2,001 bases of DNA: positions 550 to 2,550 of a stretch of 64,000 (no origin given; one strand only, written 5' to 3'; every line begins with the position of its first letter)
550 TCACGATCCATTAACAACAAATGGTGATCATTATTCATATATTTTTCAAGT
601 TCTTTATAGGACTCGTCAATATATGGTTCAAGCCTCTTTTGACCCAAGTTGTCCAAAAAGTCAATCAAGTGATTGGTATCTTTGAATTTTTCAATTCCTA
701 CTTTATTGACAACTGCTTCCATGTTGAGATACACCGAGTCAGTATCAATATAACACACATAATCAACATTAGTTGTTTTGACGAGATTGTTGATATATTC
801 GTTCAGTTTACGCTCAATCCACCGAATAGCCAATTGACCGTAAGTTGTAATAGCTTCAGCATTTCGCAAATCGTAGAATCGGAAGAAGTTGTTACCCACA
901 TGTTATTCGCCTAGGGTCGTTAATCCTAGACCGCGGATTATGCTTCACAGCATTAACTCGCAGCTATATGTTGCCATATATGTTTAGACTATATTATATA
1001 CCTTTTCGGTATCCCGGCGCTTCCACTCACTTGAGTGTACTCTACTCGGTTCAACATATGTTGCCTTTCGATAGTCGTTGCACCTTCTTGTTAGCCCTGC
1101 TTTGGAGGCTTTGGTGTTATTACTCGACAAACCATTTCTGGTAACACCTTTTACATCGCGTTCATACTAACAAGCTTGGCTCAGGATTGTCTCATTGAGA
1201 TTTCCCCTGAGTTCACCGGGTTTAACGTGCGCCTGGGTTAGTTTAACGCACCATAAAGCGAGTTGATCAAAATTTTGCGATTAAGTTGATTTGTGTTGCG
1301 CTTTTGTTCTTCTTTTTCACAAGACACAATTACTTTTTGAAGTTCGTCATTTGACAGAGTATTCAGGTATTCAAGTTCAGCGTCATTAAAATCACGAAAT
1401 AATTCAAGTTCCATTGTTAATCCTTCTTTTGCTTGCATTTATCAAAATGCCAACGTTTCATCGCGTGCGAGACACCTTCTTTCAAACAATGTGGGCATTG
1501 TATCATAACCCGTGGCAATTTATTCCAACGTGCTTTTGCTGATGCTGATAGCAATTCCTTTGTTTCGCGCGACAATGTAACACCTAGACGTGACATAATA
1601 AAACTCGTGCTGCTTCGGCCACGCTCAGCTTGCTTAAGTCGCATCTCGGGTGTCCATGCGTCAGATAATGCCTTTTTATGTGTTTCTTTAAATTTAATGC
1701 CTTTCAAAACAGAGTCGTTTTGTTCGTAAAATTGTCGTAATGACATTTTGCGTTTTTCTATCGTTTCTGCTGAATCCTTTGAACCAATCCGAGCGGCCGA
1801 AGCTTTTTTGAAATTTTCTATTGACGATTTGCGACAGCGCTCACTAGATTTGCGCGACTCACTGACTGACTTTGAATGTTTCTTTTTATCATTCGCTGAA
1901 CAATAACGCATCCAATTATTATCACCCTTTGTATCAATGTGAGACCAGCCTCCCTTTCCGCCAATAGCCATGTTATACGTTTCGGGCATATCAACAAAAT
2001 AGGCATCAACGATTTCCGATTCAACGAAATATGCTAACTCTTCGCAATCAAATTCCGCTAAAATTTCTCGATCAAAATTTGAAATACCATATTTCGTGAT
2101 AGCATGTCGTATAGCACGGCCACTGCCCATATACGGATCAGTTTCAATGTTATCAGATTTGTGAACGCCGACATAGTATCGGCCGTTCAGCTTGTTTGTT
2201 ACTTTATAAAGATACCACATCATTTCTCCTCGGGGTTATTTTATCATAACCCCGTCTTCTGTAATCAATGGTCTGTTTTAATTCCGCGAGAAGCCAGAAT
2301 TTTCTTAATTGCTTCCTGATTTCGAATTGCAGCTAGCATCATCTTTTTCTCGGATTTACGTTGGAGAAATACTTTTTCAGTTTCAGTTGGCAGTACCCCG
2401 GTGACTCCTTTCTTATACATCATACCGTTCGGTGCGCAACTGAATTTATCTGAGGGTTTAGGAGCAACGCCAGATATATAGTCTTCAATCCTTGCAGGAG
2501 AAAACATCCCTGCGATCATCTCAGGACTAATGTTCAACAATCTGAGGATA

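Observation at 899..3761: Gene 43 is in pieces: split cistrons, a free-standing GIY-YIG HEG and an ORF-less group I intron at the motif A codons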

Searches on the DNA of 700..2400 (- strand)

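Call 3: search_rna_families(source=window, start=700, end=2400, threshold=evalue, max_evalue=1, show_alignments=2)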
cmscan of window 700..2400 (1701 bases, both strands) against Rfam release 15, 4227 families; matches with E-value up to 1: 2.
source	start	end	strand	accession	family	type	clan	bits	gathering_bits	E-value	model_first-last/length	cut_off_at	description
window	964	1292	-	RF00028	Intron_gpI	Intron;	-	64.2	50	1.5e-15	1-253/253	no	Group I catalytic intron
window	1492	1585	+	RF00415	SNORA30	Gene; snRNA; snoRNA; HACA-box;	-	22.9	90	0.13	1-129/129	no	Small nucleolar RNA SNORA30/SNORA37 family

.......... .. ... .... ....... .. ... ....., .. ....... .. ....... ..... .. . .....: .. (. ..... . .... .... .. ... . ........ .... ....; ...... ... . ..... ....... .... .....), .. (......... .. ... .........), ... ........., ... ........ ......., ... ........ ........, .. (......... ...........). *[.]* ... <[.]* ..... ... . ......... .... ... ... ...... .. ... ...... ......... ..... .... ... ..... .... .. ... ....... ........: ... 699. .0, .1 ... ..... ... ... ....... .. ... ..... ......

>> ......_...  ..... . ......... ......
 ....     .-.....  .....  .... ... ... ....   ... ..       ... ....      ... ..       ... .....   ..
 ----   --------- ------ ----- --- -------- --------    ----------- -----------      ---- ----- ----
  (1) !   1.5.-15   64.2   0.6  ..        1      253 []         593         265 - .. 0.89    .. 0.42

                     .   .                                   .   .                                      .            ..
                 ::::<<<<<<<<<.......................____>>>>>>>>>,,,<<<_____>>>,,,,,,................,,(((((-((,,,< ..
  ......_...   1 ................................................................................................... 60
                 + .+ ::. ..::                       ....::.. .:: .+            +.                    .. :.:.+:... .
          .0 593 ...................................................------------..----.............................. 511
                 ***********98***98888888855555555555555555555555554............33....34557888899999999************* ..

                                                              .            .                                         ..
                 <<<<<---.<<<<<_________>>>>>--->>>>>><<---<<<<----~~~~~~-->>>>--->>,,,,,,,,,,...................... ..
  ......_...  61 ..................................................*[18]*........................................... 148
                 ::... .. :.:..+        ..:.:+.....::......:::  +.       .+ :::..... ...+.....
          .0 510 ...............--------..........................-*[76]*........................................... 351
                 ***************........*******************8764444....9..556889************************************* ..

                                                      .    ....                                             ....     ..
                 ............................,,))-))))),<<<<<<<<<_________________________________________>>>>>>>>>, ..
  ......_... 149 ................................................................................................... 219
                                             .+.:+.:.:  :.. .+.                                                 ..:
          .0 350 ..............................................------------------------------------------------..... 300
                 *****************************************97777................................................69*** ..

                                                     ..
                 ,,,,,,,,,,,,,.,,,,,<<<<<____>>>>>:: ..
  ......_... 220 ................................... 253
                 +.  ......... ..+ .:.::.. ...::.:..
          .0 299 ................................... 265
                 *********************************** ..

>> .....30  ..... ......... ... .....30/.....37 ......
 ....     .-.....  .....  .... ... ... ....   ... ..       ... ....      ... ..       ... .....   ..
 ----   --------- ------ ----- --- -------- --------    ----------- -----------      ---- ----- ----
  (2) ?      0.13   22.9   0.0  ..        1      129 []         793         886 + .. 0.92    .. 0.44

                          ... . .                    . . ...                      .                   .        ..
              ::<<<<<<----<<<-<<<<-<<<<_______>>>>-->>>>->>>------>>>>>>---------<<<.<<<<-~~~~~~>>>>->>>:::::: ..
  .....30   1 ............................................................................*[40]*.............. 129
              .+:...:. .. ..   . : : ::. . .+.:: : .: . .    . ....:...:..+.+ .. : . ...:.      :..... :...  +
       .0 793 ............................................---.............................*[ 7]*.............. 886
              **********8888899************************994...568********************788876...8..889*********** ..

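Call 28: search_dna_similar(query=window:899-1245:-, collection=phages, mode=distant, max_rows=60, max_evalue=0.001)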
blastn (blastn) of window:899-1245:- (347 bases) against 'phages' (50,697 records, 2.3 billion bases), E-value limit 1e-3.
Records with a match: 270; places in all: 284; records where one place covers at least 80% of the query: 4.
Best place of each record, by identity: >=99% 3; 95-99% 1; 90-95% 16; 80-90% 113; 60-80% 137.
By first word of the organism name: Staphylococcus 75; Listeria 44; Escherichia 24; Aeromonas 20; Enterococcus 17; Vibrio 16; Acinetobacter 10; Pseudomonas 10; Bacillus 9; Lactococcus 7; and 23 more.
By host as written in the record: Listeria monocytogenes 34; - 32; Staphylococcus aureus 19; Escherichia coli 13; Aeromonas salmonicida 12; Staphylococcus xylosus M1997-2/10 8; Enterococcus faecalis 7; Pseudomonas aeruginosa 6; and 96 more.
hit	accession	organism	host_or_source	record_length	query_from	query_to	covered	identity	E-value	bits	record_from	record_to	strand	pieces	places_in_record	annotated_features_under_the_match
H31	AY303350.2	Aeromonas phage 25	-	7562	1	347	100%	100.0%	1e-177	627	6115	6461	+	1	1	43B: core DNA polymerase of replisome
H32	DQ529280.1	Aeromonas phage 25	-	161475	1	347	100%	100.0%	1e-177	627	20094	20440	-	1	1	43B: gp43 split DNA polymerase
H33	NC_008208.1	Aeromonas phage 25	Aeromonas salmonicida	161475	1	347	100%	100.0%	1e-177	627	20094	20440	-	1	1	43B: DNA polymerase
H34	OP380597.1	Aeromonas phage UP87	Aeromonas hydrophila BIOTECH 10089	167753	13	340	95%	87.8%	7e-111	405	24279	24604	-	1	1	none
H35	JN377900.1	Aeromonas phage Aes144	Aeromonas salmonicida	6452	1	347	75%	93.4%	1e-77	393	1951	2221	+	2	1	DNA polymerase subunit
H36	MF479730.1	Aeromonas phage AS-gz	Aeromonas salmonicida subsp. salmonicida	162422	1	347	75%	93.4%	1e-77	393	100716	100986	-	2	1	DNA polymerase | intein-containing split DNA polymerase precursor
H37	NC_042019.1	Aeromonas phage AS-gz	Aeromonas salmonicida subsp. salmonicida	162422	1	347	75%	93.4%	1e-77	393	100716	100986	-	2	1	DNA polymerase | intein-containing split DNA polymerase precursor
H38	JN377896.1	Aeromonas phage Aes002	Aeromonas salmonicida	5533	1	347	75%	92.7%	4e-76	380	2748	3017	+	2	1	DNA polymerase subunit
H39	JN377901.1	Aeromonas phage Aes151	Aeromonas salmonicida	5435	1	347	75%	92.3%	5e-75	376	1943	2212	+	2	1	DNA polymerase subunit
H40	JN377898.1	Aeromonas phage Aes120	Aeromonas salmonicida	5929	13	340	70%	82.0%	1e-37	235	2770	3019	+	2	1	DNA polymerase subunit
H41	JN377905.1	Aeromonas phage Aes516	Aeromonas salmonicida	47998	13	340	70%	81.9%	1e-37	235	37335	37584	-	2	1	intein-containing split DNA polymerase precursor | split DNA polymerase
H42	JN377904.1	Aeromonas phage Aes517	Aeromonas salmonicida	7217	13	340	69%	80.9%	2e-30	219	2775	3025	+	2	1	DNA polymerase subunit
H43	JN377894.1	Aeromonas phage Aes508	Aeromonas salmonicida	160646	13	340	69%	80.5%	7e-29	214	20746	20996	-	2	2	intein-containing split DNA polymerase precursor | split DNA polymerase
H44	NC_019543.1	Aeromonas phage Aes508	Aeromonas salmonicida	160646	13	340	69%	80.5%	7e-29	214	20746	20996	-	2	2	DNA polymerase (x2)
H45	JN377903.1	Aeromonas phage Aes512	Aeromonas salmonicida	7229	13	340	69%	80.2%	3e-27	208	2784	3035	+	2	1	DNA polymerase subunit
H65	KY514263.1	Pectobacterium phage vB_PatM_CB7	Pectobacterium atrosepticum DSM 30186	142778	163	288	36%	71.1%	7e-4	51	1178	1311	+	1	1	HNH endonuclease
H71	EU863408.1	Escherichia phage JSE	Escherichia coli K12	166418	163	283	35%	70.5%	5e-5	54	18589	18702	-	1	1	none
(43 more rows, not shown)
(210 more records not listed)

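Call 31: get_annotated_region(hit=H71, flank=3000)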
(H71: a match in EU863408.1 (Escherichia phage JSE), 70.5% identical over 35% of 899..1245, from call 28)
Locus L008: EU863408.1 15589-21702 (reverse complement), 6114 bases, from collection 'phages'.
description: Enterobacteria phage JSE, complete genome.
organism: Escherichia phage JSE (NCBI taxid 576789)
taxonomy: Viruses; Duplodnaviria; Heunggongvirae; Uroviricota; Caudoviricetes; Straboviridae; Krischvirus; Krischvirus jse
host: Escherichia coli K12; source: -; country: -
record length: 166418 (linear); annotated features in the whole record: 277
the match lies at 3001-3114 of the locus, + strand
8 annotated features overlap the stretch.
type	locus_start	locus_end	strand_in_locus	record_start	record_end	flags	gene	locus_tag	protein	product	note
CDS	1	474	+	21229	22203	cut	-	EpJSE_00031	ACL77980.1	Gp44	-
CDS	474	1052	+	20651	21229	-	-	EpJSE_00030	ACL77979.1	Gp62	-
CDS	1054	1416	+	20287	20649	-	regA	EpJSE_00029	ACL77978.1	RegA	-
CDS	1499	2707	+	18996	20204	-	-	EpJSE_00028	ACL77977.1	DNA polymerase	-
CDS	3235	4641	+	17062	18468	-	-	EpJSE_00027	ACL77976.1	DNA polymerase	-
CDS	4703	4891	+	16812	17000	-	-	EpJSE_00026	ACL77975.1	hypothetical protein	-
CDS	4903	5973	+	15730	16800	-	uvsX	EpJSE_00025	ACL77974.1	UvsX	-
CDS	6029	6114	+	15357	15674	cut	-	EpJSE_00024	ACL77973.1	head vertex assembly chaperone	-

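Call 32: get_annotated_region(hit=H34, flank=2500)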
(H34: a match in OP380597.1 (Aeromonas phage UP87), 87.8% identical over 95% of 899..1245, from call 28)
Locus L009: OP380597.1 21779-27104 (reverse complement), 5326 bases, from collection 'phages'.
description: Aeromonas phage UP87, complete genome.
organism: Aeromonas phage UP87 (NCBI taxid 3101598)
taxonomy: Viruses; Duplodnaviria; Heunggongvirae; Uroviricota; Caudoviricetes; Straboviridae; Biquartavirus
host: Aeromonas hydrophila BIOTECH 10089; source: sewage; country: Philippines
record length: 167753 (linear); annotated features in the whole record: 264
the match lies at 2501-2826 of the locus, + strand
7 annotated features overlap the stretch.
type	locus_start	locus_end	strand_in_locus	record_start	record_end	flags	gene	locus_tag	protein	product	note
CDS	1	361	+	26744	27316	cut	-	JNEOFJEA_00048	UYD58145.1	sliding-clamp-loader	Sliding-clamp-loader gp44 subunit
CDS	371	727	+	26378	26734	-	regA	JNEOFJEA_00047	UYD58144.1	translation repressor protein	-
CDS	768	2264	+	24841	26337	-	-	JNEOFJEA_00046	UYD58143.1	DNA-directed DNA polymerase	-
CDS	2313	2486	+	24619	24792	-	-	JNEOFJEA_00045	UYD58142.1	DNA-directed DNA polymerase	-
CDS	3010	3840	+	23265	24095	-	-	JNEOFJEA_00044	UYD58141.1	DNA-directed DNA polymerase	-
CDS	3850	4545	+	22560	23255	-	-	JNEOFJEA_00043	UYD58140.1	deoxycytidylate 5-hydroxymethyltransferase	-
CDS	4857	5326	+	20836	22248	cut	-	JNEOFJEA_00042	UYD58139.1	ATP-dependent helicase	ATP-dependent helicase 41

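Call 33: get_annotated_region(hit=H39, flank=2500)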
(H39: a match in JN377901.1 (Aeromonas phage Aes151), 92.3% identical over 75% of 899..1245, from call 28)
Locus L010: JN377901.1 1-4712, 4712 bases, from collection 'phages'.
description: Aeromonas phage Aes151 DNA polymerase subunits, dCMP hydroxymethylase, initiator of head vertex, and putative HNH homing endonuclease genes, complete cds.
organism: Aeromonas phage Aes151 (NCBI taxid 1198020)
taxonomy: Viruses; Duplodnaviria; Heunggongvirae; Uroviricota; Caudoviricetes; Straboviridae; Tevenvirinae; Tequatrovirus
host: Aeromonas salmonicida; source: -; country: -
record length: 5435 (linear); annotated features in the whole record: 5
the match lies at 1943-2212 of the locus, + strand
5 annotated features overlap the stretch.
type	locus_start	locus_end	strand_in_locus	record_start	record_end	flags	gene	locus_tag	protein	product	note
CDS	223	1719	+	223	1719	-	-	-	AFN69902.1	DNA polymerase subunit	split gene for polB DNA polymerase, DNA polymerase N-terminal half, gp43A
CDS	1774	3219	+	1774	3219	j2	-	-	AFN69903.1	DNA polymerase subunit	split gene for polB DNA polymerase, DNA polymerase C-terminal half, gp43B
CDS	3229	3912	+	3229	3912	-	-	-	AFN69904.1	dCMP hydroxymethylase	gp42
CDS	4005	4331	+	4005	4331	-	-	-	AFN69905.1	initiator of head vertex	gp40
CDS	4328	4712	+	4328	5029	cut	-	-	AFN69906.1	putative HNH homing endonuclease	-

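Call 35: search_rna_families(sources=[L007, L008, L009, L003, L004, L006, L010], threshold=gathering)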
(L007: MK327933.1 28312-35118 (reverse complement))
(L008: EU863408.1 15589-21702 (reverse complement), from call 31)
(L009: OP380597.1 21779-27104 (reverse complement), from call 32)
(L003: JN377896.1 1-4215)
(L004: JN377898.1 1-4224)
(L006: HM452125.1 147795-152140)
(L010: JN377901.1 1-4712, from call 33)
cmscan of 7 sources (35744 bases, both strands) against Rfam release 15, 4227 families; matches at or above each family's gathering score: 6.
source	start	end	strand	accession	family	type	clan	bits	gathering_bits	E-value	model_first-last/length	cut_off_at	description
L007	3949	4165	+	RF00028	Intron_gpI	Intron;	-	83.6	50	4.8e-20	1-253/253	no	Group I catalytic intron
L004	2726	2961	+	RF00028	Intron_gpI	Intron;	-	77.4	50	3.5e-18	1-253/253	no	Group I catalytic intron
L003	2701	2952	+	RF00028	Intron_gpI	Intron;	-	73.3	50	5.9e-17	1-253/253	no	Group I catalytic intron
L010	1896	2147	+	RF00028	Intron_gpI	Intron;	-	73.3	50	5.9e-17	1-253/253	no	Group I catalytic intron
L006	2836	3082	+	RF00028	Intron_gpI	Intron;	-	69.4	50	8.6e-16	1-253/253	no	Group I catalytic intron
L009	2459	2768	+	RF00028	Intron_gpI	Intron;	-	68.8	50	1.3e-15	1-253/253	no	Group I catalytic intron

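Call 39: get_annotated_region(hit=H35, flank=4500)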
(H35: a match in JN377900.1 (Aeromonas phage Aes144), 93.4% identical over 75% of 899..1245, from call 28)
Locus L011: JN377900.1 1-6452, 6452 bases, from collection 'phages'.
description: Aeromonas phage Aes144 DNA polymerase subunits, putative VSR endonuclease, DNA polymerase subunit, dCMP hydroxymethylase, and initiator of head vertex genes, complete cds.
organism: Aeromonas phage Aes144 (NCBI taxid 1198019)
taxonomy: Viruses; Duplodnaviria; Heunggongvirae; Uroviricota; Caudoviricetes; Straboviridae; Tevenvirinae; Tequatrovirus
host: Aeromonas salmonicida; source: -; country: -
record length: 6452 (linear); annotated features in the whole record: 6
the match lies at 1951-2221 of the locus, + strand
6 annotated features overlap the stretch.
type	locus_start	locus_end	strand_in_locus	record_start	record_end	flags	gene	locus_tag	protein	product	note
CDS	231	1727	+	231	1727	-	-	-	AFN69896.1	DNA polymerase subunit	split gene for polB DNA polymerase, DNA polymerase N-terminal half, gp43A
CDS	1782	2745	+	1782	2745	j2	-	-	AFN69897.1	DNA polymerase subunit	split gene for polB DNA polymerase, split C-terminal half, includes putative N-intein; gp43B1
CDS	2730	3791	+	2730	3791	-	-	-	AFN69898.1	putative VSR endonuclease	-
CDS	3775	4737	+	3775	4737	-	-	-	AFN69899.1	DNA polymerase subunit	split gene for polB DNA polymerase, split C-terminal half, includes putative C-intein; gp43B2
CDS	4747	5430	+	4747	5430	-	-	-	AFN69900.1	dCMP hydroxymethylase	gp42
CDS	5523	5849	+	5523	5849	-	-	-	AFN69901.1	initiator of head vertex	gp40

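Call 40: get_annotated_region(hit=H36, flank=4500)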
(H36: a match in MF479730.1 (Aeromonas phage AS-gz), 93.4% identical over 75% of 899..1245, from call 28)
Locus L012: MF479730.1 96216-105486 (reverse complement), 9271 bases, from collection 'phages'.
description: Aeromonas phage AS-gz, complete genome.
organism: Aeromonas phage AS-gz (NCBI taxid 2026082)
taxonomy: Viruses; Duplodnaviria; Heunggongvirae; Uroviricota; Caudoviricetes; Straboviridae; Tulanevirus; Tulanevirus asgz
host: Aeromonas salmonicida subsp. salmonicida; source: river; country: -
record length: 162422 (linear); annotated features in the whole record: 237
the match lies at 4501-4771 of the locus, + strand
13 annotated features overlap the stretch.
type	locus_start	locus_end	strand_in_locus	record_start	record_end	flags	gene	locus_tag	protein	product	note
CDS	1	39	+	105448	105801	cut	-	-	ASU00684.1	RNA polymerase binding protein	-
CDS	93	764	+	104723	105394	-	-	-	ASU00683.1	sliding clamp protein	-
CDS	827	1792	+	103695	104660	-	-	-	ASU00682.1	clamp loader large subunit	-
CDS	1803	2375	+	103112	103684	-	-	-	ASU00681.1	clamp loader small subunit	-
CDS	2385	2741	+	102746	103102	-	-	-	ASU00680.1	endoribonuclease translational repressor of early genes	-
CDS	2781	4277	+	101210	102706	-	-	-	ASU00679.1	split DNA polymerase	-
CDS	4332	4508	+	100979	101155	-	-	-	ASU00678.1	DNA polymerase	-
CDS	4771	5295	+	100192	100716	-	-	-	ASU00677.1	intein-containing split DNA polymerase precursor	-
CDS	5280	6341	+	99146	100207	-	-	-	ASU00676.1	hypothetical protein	-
CDS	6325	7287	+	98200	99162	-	-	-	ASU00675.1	intein-containing split DNA polymerase precursor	-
CDS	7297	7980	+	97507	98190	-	-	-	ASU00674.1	deoxycytidylate 5-hydroxymethyltransferase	-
CDS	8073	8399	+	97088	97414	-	-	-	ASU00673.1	initiator of head vertex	gp40 initiator of head vertex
CDS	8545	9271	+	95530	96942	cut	-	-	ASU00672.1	DNA primase/helicase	-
